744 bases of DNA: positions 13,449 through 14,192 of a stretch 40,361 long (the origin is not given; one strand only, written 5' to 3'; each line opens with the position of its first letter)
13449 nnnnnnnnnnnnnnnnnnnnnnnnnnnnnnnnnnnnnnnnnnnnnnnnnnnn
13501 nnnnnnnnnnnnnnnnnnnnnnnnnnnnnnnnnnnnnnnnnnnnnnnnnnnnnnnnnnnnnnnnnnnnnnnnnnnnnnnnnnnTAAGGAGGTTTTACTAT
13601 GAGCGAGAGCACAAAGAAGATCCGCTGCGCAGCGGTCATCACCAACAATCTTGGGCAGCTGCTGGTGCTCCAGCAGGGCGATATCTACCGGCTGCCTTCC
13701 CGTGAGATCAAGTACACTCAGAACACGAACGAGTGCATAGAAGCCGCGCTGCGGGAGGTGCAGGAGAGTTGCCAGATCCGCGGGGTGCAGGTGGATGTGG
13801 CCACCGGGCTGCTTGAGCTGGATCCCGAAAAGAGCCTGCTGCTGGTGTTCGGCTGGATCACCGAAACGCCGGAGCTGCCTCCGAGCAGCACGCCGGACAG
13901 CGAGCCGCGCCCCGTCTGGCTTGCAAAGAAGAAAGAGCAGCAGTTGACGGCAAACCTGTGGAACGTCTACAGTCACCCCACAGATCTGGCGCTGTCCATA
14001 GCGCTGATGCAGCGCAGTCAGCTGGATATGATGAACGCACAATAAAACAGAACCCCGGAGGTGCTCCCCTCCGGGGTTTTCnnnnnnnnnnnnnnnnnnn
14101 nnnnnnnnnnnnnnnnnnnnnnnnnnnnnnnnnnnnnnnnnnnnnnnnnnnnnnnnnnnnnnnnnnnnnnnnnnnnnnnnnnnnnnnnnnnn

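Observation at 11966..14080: Opposite-strand, more AT-rich five-gene island with its own XRE regulator, splitting the head-morphogenesis genes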

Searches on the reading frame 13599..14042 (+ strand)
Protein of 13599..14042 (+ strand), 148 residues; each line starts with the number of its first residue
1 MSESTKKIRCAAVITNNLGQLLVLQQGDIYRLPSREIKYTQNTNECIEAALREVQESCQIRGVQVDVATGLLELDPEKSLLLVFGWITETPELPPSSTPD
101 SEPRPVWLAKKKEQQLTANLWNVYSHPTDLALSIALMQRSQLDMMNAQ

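Call 5: search_protein_families(library=pfam, max_evalue=1, proteins=[window:13599-14042:+])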
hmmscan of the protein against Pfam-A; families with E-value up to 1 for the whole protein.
window:13599-14042:+ (148 aa): 0 families

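Call 6: search_protein_families(library=phrogs, max_evalue=0.1, proteins=[window:13599-14042:+])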
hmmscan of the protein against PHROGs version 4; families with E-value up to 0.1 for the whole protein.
window:13599-14042:+ (148 aa): 0 families

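Call 7: search_protein_families(library=ncbifam, max_evalue=0.1, proteins=[window:13599-14042:+])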
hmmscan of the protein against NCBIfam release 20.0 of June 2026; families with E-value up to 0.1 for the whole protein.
window:13599-14042:+ (148 aa): 0 families

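Call 8: search_protein_families(library=padloc, max_evalue=0.1, proteins=[window:13599-14042:+])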
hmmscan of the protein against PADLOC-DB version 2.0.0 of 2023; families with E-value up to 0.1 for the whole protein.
window:13599-14042:+ (148 aa): 0 families

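Call 13: search_solved_structures(query=window:13599-14042:+, max_evalue=10)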
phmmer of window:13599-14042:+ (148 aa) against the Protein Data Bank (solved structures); distinct sequences matched with E-value up to 10: 0.

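Call 30: find_homologous_proteins(query=window:13599-14042:+, max_evalue=0.001)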
Query window:13599-14042:+ (148 aa): 18 proteins with E <= 0.001 among 49 candidates.
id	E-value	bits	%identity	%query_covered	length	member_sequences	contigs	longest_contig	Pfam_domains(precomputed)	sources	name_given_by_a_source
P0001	4.6e-85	300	95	100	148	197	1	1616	-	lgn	-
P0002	8.2e-83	293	91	100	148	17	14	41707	-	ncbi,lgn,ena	-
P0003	2.1e-82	292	92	100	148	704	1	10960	-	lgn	-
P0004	7.6e-81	287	90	100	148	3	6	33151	-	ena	-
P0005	8.8e-79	280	88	100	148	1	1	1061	-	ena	-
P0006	1.9e-72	260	89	100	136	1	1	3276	-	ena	-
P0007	5.1e-71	255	78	100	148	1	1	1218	-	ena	-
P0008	3.0e-56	207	89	77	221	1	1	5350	-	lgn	-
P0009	4.4e-56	207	68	96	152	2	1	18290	-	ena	-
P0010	4.5e-53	197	96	66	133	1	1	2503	-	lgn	-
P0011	6.3e-48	180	91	64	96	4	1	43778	-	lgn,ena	-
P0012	1.4e-44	169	94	57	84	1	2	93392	-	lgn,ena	-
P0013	4.2e-41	158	96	46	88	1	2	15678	-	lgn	-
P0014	4.7e-41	158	88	58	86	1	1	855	-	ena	-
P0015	2.9e-34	136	84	59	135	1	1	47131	-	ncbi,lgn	-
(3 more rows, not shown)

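Call 40: predict_structure(alignment_id=A2)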
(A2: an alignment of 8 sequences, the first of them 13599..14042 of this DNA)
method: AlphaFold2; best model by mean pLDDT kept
length: 148 residues; sequences in the alignment: 8
mean_pLDDT: 37.9   pTM: 0.31
mean pLDDT of the five models: 37.9, 36.2, 35.6, 35.3, 34.7
residues with pLDDT >= 90: 0; 70-90: 0; 50-70: 13; < 50: 135
segments of 3 or more residues with pLDDT < 50: 1-44, 58-148
pLDDT, mean of each block of 10 residues (from residue 1): 29 33 37 37 50 53 37 37 33 37 34 40 35 39 36
secondary structure, 60 per line:
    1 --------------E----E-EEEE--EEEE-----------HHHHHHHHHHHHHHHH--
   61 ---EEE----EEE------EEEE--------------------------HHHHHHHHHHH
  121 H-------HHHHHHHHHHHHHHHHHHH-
elements in order: E22-25 E28-31 H43-58 E64-66 E71-73 E80-83 H110-121 H129-147

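Call 41: search_protein_representatives(alignment_id=A2)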
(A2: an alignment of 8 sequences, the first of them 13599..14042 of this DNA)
Query: 8 sequences, 148 profile positions. Proteins with E-value up to 0.001 (for the whole library): 8; up to 1e-10: 6; up to 1e-30: 4. The best 8 are listed.
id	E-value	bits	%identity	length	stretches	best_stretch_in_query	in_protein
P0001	2.4e-90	316.4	-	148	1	1-148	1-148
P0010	9.2e-55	200.9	-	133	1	1-98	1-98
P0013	3.4e-44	166.7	-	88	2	81-148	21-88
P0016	8.2e-37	142.7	-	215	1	1-71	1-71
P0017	8.2e-28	113.5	-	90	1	85-148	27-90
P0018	1.2e-24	103.3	-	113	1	85-148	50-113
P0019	2.1e-04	37.6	-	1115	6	36-71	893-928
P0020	2.4e-04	37.4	-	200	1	6-120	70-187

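Call 42: search_protein_families(library=pfam, max_evalue=0.01, proteins=[P0020, P0019])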
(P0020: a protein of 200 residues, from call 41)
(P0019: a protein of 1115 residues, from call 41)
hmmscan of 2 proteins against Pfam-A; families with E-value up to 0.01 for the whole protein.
P0020 (200 aa): 2 families
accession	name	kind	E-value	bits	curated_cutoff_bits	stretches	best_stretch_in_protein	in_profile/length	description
PF00293.34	NUDIX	-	9.2e-19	68.2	21.1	1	71-182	3-119/134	NUDIX domain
PF14815.12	NUDIX_4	-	3.2e-07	30.5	35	1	91-183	24-101/113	NUDIX domain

P0019 (1115 aa): 7 families
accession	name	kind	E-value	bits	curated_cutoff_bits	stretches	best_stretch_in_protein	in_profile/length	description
PF21440.4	aSelB_III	-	1.8e-16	60.6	19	0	318-361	29-71/108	Archaeal selenocysteine-specific elongation factor, domain III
PF00024.32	PAN_1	-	6e-12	45.7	21.4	0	66-89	13-35/76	PAN domain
PF14295.12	PAN_4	-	6.3e-11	42.6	27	0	322-336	14-28/51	PAN domain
PF00058.23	Ldl_recept_b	-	8.2e-07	29.8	21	0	1074-1086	29-41/42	Low-density lipoprotein receptor repeat class B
PF05345.18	He_PIG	-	9.6e-06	26.4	24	0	82-106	34-60/96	Putative Ig domain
PF11088.13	RL11D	-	5.6e-05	23.8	25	0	774-825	7-61/99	Glycoprotein encoding membrane proteins RL5A and RL6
PF16307.10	DUF4949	-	0.003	18.1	31.1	0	1079-1109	9-39/110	Domain of unknown function (DUF4949)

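Call 77: search_solved_structures(query=A2, max_evalue=10, show_alignments=2)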
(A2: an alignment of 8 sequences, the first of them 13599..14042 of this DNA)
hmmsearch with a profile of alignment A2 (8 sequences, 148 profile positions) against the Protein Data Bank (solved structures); distinct sequences matched with E-value up to 10: 4.
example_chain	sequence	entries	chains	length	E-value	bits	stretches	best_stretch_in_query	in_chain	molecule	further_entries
3grn_A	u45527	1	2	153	0.27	14.5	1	8-85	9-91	MutT related protein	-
3smd_A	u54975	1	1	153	0.29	14.3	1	10-69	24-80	MutT/NUDIX family protein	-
6ypb_A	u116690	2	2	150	0.42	13.8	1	3-81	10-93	Geranyl diphosphate phosphohydrolase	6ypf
1gk4_A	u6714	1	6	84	0.98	12.6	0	36-72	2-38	VIMENTIN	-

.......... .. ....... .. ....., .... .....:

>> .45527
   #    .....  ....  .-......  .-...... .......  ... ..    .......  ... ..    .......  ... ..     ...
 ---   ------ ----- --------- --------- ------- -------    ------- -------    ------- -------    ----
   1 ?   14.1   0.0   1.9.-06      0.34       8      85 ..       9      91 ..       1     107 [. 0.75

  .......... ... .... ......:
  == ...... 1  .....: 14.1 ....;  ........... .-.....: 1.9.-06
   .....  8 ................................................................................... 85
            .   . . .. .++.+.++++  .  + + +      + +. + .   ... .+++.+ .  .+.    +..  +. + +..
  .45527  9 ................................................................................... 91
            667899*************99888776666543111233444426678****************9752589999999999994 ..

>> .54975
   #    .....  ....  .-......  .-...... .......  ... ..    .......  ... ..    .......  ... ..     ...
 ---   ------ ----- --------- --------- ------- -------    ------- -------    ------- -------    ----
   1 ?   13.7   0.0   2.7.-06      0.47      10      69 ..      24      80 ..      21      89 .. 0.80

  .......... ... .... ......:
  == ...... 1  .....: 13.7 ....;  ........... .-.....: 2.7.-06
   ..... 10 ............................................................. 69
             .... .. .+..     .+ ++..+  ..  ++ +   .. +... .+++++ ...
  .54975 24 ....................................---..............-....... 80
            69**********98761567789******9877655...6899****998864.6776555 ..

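Call 103: search_protein_families(library=ncbifam, max_evalue=0.001, proteins=[P0020])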
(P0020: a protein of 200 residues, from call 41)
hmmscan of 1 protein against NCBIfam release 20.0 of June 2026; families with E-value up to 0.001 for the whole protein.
P0020 (200 aa): 16 families
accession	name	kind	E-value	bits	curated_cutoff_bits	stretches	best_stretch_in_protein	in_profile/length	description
NF006530.0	PRK08999.1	equivalog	6.4e-12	45.1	245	1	91-182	32-114/315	Nudix family hydrolase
NF041652.1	Nud_hyd_Dein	equivalog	4.3e-11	43.3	200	1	77-184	28-131/152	Nudix hydrolase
NF001938.0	PRK00714.1-5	equivalog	1.5e-10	40.7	116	1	90-182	43-149/172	RNA pyrophosphohydrolase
TIGR00586.1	mutt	equivalog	1.7e-10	41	97.9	1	70-182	4-113/129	8-oxo-dGTP diphosphatase MutT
NF001936.0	PRK00714.1-3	equivalog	2.1e-09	37.5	118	1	91-148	34-90/155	RNA pyrophosphohydrolase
NF008044.0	PRK10776.1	equivalog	7.2e-08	32.4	148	1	91-182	30-112/130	8-oxo-dGTP diphosphatase MutT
NF052459.1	OxoGTPPhMutT1Mycb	equivalog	2.3e-07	30.2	475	1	87-178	22-107/292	8-oxo-(d)GTP phosphatase MutT1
NF008736.0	PRK11762.1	equivalog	3.8e-07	29.8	169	1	96-184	78-160/186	ADP compounds hydrolase NudE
NF007834.0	PRK10546.1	equivalog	8.7e-07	28.8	156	1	91-158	29-92/135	pyrimidine (deoxy)nucleoside triphosphate diphosphatase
TIGR02705.1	nudix_YtkD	equivalog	1.6e-06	27.7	154.4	1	94-144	47-95/156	RNA deprotection pyrophosphohydrolase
NF006961.0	PRK09438.1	equivalog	2e-06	27.3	103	1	85-183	22-132/151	dihydroneopterin triphosphate diphosphatase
NF001937.0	PRK00714.1-4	equivalog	4e-05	23.3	139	1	75-128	12-69/161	RNA pyrophosphohydrolase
NF001934.0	PRK00714.1-1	equivalog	4e-05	23.1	241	1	75-126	12-65/176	RNA pyrophosphohydrolase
NF003790.0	PRK05379.2-2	equivalog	0.00031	19.9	403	1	67-196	212-348/354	bifunctional nicotinamide mononucleotide adenylyltransferase/ADP-ribose pyrophosphatase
NF011922.0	PRK15393.1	equivalog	0.00052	19.7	152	0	77-180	44-147/182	NUDIX hydrolase YfcD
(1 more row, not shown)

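Call 111: find_encoding_contigs(protein=P0009, flank=5000, max_places=3)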
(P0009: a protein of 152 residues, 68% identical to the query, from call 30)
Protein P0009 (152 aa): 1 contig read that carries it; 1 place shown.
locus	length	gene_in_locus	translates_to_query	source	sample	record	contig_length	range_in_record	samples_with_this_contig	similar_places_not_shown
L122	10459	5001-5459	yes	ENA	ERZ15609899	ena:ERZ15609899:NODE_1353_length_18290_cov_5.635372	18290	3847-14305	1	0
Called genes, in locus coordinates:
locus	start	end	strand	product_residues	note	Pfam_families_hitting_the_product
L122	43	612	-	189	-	-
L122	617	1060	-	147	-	-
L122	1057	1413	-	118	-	-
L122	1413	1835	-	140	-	-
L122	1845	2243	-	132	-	-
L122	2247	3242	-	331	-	-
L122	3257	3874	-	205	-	PF06810:Phage_scaffold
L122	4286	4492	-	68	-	PF13443:HTH_26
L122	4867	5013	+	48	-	-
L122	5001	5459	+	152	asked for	-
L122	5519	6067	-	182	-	-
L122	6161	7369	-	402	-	PF06152:Phage_min_cap2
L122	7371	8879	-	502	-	PF05133:SPP1_portal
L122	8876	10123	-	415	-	PF04466:Terminase_3, PF17288:Terminase_3C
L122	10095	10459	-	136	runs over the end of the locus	-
